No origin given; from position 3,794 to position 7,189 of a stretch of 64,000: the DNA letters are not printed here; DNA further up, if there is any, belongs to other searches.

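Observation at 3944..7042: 1032-aa 'modular pilin': textbook type IV prepilin N-terminus fused to about 1000 aa of repeat modules and a Cys-rich tail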

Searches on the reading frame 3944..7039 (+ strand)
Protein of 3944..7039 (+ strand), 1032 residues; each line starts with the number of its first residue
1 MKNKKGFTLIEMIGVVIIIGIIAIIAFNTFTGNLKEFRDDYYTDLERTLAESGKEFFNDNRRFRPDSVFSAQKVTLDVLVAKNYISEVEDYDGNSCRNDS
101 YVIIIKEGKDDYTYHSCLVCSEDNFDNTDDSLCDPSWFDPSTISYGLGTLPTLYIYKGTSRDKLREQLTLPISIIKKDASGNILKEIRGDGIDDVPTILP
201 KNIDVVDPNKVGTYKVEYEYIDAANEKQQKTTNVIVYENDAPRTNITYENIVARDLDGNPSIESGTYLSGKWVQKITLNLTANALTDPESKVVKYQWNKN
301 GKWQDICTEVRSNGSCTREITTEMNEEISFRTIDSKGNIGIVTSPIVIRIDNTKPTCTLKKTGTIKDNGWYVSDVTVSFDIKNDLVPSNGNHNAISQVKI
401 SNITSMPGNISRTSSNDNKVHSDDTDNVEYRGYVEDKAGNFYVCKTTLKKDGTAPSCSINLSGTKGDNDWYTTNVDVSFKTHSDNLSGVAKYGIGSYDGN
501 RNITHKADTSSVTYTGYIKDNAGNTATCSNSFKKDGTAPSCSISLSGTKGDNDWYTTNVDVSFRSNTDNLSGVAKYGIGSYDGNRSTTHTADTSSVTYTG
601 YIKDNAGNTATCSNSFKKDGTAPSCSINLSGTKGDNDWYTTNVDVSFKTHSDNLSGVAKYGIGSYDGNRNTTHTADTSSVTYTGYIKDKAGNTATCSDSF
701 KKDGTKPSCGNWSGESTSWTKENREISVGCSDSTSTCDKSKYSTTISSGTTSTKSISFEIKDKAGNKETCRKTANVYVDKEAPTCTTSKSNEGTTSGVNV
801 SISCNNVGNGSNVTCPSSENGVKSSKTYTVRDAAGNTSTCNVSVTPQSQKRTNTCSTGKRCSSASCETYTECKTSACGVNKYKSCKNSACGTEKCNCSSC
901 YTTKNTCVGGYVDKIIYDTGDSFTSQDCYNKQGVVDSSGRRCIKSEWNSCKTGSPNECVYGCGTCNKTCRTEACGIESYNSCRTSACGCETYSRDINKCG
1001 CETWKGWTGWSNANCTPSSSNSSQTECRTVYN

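Call 3: search_protein_families(library=pfam, proteins=[window:3944-7039:+], max_evalue=1)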
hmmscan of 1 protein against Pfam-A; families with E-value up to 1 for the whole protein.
window:3944-7039:+ (1032 aa): 6 families
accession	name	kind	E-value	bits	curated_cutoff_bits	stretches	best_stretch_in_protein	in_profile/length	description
PF07963.17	N_methyl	-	1e-06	28.5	21.2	1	1-27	1-27/27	Prokaryotic N-terminal methylation motif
PF02494.22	HYR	-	0.00069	20.3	21.7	1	826-845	61-80/81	HYR domain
PF16403.11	Bact_surface_Ig-like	-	0.0013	19.2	27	1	206-236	41-71/71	Bacterial surface protein, Ig-like domain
PF23588.3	HTH_CHD1_Hrp3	-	0.014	15.8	27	0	643-667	19-43/83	ATP-dependent helicase CHD1-2/hrp3 HTH domain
PF23288.1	KOW6_SPT5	-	0.098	13.1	27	0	469-484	1-17/55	Transcription elongation factor SPT5, sixth KOW domain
PF15338.11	TPIP1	-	0.94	10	27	0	559-604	4-49/123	p53-regulated apoptosis-inducing protein 1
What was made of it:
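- On Type IV pilin / prepilin (class III signal peptide; Pfam PF07963, TIGR02532): PF07963 scores 28.5 bits against 21.2 (call 3).
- On HYR domain (PF02494) repeats: The best match is 20.3 bits against 21.7 and covers only the last 20 profile positions (call 3).
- Checked: Pfam N_methyl scores 28.5 bits against a cut-off of 21.2 (call 3). This is only sub-threshold: HYR 20.3 bits against 21.7, Bact_surface_Ig-like 19.2 against 27 (call 3).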

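Call 4: search_protein_families(library=ncbifam, proteins=[window:3944-7039:+], max_evalue=1)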
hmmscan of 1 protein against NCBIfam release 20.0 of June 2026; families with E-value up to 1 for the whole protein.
window:3944-7039:+ (1032 aa): 9 families
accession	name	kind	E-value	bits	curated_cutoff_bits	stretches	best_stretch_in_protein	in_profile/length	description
TIGR02532.1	IV_pilin_GFxxxE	domain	0.00011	21.9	16.3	1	4-26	1-23/24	prepilin-type N-terminal cleavage/methylation domain-containing protein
NF041775.1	typeIV_PilA_Myxo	equivalog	0.00081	19.4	400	1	4-63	10-69/214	type IV pilin protein PilA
TIGR01708.2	typeII_sec_gspH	equivalog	0.0017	18.4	80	1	5-33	2-30/169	type II secretion system minor pseudopilin GspH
TIGR01710.1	typeII_sec_gspG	equivalog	0.0033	17.5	88.85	1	5-35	1-31/134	type II secretion system major pseudopilin GspG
NF040999.1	pilin_ComGC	equivalog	0.0034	17.5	75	1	4-26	1-23/84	competence type IV pilus major pilin ComGC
NF007862.0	PRK10574.1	equivalog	0.016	15.3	138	1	1-35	1-35/145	prepilin peptidase-dependent pilin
NF040982.1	ComGD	equivalog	0.064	13.7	70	1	4-37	1-34/139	competence type IV pilus minor pilin ComGD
NF041013.1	T4P_ComGE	equivalog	0.12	12.5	49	1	2-31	1-30/83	competence type IV pilus minor pilin ComGE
NF052362.1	FimF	equivalog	0.39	10.2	200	0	588-618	19-48/175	type 1 fimbrial adaptor subunit FimF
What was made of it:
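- On Type IV pilin / prepilin (class III signal peptide; Pfam PF07963, TIGR02532): TIGR02532 scores 21.9 against 16.3 (call 4).
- N_methyl and TIGR02532 score above their curated cut-offs (calls 3, 4).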

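Call 10: find_homologous_proteins(query=window:3944-7039:+, max_evalue=0.001)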
Query window:3944-7039:+ (1032 aa): 434 proteins with E <= 0.001 among 8000 candidates; the best 120 are listed.
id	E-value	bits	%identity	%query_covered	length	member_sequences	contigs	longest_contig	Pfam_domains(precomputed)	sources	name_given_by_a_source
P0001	0.0e+0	2267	97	100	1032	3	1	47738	PF07963.18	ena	-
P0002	0.0e+0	2155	78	100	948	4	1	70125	PF07963.18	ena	-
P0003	0.0e+0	1987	81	68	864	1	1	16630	PF07963.18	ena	-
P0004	0.0e+0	1511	37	83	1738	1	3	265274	PF07963.18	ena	-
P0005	0.0e+0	1394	60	78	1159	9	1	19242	-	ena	-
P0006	0.0e+0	1089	77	61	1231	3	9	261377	PF09479.17,PF07963.18,PF18676.7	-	-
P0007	0.0e+0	1018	44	81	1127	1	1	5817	PF07963.18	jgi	jgi:prepilin-type N-terminal cleavage/methylation domain-containing protein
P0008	1.0e-289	982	45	82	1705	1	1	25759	PF12245.15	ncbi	-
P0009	1.7e-278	945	37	82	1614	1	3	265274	PF07963.18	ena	-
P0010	1.9e-260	885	62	64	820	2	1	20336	PF07963.18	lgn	-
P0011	1.2e-252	859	42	47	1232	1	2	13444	PF07963.18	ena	-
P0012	3.7e-251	854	54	69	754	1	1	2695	PF07963.18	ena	-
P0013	9.8e-243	826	78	44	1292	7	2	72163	PF07963.18,PF18676.7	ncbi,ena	-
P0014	1.8e-229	782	74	44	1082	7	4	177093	PF07963.18,PF18676.7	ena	-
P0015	1.2e-226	773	36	96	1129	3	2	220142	PF07963.18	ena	-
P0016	1.6e-221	756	73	44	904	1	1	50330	PF09479.17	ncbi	-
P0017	1.1e-216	740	40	77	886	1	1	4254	PF07963.18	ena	-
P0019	3.1e-196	672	47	59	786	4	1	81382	PF07963.18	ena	-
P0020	2.3e-195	670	42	83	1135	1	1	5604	-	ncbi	-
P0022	2.1e-188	646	50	61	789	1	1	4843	PF07963.18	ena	-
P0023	3.5e-188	646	43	77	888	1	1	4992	PF07963.18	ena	-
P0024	3.1e-187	643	37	76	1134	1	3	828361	PF07963.18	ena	-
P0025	5.5e-185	635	41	82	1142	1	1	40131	-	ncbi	-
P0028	1.9e-178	613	38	83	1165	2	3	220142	PF07963.18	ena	-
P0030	3.8e-176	606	50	53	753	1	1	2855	PF07963.18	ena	-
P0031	3.6e-172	593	46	59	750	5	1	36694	PF07963.18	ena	-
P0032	6.4e-172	592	39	88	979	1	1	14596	PF07963.18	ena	-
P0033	3.4e-170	586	40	76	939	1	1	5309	PF07963.18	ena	-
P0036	4.7e-157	543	46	53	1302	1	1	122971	PF09479.17,PF07963.18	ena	-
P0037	2.9e-152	527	43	59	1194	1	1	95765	PF09479.17,PF07963.18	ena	-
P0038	2.1e-145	504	39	76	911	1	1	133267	PF07963.18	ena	-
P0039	8.5e-145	502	49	52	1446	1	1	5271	PF03382.21,PF09479.17,PF07963.18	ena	-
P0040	5.3e-143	496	41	61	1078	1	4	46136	PF09479.17,PF07963.18,PF07699.20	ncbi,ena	-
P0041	1.2e-142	495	40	67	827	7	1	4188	PF07963.18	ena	-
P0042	1.7e-142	494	45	52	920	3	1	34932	PF09479.17,PF07963.18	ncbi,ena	-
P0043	7.6e-142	492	47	52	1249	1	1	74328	PF09479.17,PF07963.18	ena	-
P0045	2.0e-137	478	39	63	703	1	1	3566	PF07963.18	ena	-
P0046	2.4e-137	477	44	60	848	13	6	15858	PF09479.17,PF07963.18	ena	-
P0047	4.5e-134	467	31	36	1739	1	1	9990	PF07963.18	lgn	-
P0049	4.4e-133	463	42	59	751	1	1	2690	PF07963.18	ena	-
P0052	6.4e-129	450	45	52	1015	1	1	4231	PF09479.17,PF07963.18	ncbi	-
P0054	1.6e-127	445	47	44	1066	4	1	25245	PF09479.17,PF07963.18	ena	-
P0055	1.5e-126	442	42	53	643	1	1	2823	PF07963.18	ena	-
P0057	2.7e-121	424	35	94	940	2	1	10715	PF07963.18,PF12245.15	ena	-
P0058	4.4e-121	424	36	53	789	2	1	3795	PF07963.18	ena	-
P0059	1.4e-120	422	44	51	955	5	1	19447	PF09479.17,PF07963.18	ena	-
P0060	2.3e-119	418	35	76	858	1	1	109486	PF07963.18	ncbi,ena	-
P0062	1.4e-118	415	44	51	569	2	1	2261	PF07963.18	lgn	-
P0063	5.7e-117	410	36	43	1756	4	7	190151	PF07963.18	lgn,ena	-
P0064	1.9e-116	408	43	51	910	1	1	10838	PF09479.17,PF07963.18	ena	-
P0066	9.9e-116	406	43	45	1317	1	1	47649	PF07963.18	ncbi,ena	-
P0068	1.7e-113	398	35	87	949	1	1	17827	PF07963.18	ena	-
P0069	1.8e-113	398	47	47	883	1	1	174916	PF09479.17,PF07963.18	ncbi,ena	-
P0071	1.5e-110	389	33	88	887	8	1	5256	PF07963.18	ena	-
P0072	2.6e-109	385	47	47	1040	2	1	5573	PF09479.17,PF07963.18,PF07699.20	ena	-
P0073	6.3e-109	383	40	50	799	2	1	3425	PF09479.17,PF07963.18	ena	-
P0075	1.5e-107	379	36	59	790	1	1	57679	PF07963.18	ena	-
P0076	2.3e-106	375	42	51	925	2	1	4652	PF09479.17,PF07963.18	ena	-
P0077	1.2e-103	366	45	47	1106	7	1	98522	PF09479.17,PF07963.18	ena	-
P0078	3.4e-103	364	45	47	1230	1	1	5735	PF07591.16,PF09479.17,PF07562.21,PF07699.20,PF01079.26,PF13403.12,PF14890.12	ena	-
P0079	1.1e-102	363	40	52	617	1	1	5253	PF07963.18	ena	-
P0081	1.1e-100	356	39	45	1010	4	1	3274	PF07963.18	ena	-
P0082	1.2e-100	356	35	68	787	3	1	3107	PF07963.18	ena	-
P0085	2.3e-93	332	40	42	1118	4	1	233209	PF07963.18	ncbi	-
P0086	1.7e-92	329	31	76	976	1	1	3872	PF07963.18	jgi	-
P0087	2.7e-90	322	36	43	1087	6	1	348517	PF07963.18,PF19030.7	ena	-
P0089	1.2e-86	310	39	44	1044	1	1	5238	PF07963.18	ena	-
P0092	2.8e-85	305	30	87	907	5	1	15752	PF07963.18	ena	-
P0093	1.5e-82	296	38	44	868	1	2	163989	PF07963.18,PF07699.20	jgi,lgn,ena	-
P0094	2.9e-82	295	37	43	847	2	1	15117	PF07963.18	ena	-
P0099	8.3e-73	264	37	44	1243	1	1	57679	PF07591.16,PF07562.21,PF07963.18,PF07699.20,PF14890.12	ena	-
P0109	2.2e-64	236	32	66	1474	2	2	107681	-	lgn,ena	-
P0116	6.0e-61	225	28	80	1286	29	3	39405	PF07963.18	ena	-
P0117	1.1e-60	224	34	39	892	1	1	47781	PF07963.18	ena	-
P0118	1.9e-58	216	28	69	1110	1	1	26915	PF07963.18,PF12810.14,PF19077.7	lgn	-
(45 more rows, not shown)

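Call 14: list_cluster_members(proteins=[P0008, P0013, P0016, P0020, P0025, P0040, P0060, P0066, P0069, P0085])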
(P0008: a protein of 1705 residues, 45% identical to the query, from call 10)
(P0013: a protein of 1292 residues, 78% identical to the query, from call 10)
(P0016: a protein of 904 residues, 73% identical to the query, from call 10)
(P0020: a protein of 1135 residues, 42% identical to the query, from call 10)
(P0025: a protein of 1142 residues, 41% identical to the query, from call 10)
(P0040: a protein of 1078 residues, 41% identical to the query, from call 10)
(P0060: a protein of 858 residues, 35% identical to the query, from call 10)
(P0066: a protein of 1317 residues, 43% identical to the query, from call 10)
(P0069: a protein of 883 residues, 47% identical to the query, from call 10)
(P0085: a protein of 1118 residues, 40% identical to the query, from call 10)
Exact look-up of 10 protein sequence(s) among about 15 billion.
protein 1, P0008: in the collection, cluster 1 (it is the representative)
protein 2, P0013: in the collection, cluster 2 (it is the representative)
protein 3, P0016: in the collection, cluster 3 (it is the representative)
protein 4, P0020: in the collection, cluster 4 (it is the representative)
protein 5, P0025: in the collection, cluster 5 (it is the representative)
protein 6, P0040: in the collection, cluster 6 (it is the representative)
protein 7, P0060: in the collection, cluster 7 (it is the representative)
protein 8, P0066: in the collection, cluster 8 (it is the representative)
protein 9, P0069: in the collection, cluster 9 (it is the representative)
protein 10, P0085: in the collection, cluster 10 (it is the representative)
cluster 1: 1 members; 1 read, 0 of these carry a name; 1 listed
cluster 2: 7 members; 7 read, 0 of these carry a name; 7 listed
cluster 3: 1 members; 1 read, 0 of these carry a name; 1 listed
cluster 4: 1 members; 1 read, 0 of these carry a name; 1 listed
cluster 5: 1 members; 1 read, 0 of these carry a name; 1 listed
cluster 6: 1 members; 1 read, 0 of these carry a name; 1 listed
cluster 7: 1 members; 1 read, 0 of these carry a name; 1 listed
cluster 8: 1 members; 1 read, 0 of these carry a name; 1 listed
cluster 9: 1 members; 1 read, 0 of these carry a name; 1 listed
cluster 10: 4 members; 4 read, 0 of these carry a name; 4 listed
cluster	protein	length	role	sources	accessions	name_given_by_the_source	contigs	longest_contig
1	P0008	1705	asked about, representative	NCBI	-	-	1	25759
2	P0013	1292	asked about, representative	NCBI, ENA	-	-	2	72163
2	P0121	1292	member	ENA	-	-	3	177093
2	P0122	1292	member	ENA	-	-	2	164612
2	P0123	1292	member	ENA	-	-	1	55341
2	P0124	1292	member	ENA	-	-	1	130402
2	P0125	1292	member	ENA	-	-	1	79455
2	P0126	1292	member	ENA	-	-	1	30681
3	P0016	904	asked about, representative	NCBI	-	-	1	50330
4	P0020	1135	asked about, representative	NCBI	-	-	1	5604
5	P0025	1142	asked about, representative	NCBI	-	-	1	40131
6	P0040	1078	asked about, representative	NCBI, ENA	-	-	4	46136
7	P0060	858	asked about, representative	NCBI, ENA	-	-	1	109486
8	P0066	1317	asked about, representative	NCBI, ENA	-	-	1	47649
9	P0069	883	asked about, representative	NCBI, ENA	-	-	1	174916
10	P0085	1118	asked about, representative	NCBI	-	-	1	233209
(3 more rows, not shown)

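Call 16: find_encoding_contigs(protein=P0001, flank=10000, max_places=4)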
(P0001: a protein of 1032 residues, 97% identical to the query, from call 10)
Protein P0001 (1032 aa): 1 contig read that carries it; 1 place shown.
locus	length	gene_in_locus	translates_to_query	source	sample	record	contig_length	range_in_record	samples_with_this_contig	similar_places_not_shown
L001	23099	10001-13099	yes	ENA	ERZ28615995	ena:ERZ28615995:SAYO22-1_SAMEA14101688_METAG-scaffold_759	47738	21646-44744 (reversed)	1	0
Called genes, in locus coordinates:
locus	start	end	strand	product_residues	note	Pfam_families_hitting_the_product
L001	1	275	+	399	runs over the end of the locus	-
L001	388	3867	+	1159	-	-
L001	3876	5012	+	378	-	-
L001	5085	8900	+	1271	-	PF07963:N_methyl (weak), PF18676:MBG_2, PF09479:Flg_new (weak)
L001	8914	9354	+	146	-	PF14277:DUF4364 (weak)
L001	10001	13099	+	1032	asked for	PF07963:N_methyl (weak)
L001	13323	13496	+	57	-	PF13451:zf_Tbcl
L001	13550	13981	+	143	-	-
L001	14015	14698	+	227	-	PF20582:UPF0758_N, PF04002:RadC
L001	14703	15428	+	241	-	PF04085:MreC, PF02470:MlaD (faint)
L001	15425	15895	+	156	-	-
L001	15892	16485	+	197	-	PF01551:Peptidase_M23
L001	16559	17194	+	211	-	PF02163:Peptidase_M50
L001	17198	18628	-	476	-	PF01266:DAO, PF00355:Rieske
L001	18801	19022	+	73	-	-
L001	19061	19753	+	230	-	PF04542:Sigma70_r2, PF04545:Sigma70_r4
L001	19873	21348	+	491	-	PF00963:Cohesin, PF12733:Cadherin-like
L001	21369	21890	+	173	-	PF09419:PGP_phosphatase, PF13419:HAD_2 (weak), PF00702:Hydrolase, PF13242:Hydrolase_like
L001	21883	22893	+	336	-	PF02421:FeoB_N (faint), PF04548:AIG1 (faint), PF03193:RsgA_GTPase, PF01926:MMR_HSR1, PF21516:YqeH-like_C (weak)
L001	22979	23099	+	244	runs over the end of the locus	PF00561:Abhydrolase_1, PF12146:Hydrolase_4, PF12697:Abhydrolase_6, PF03096:Ndr (faint), PF20408:Abhydrolase_11 (faint)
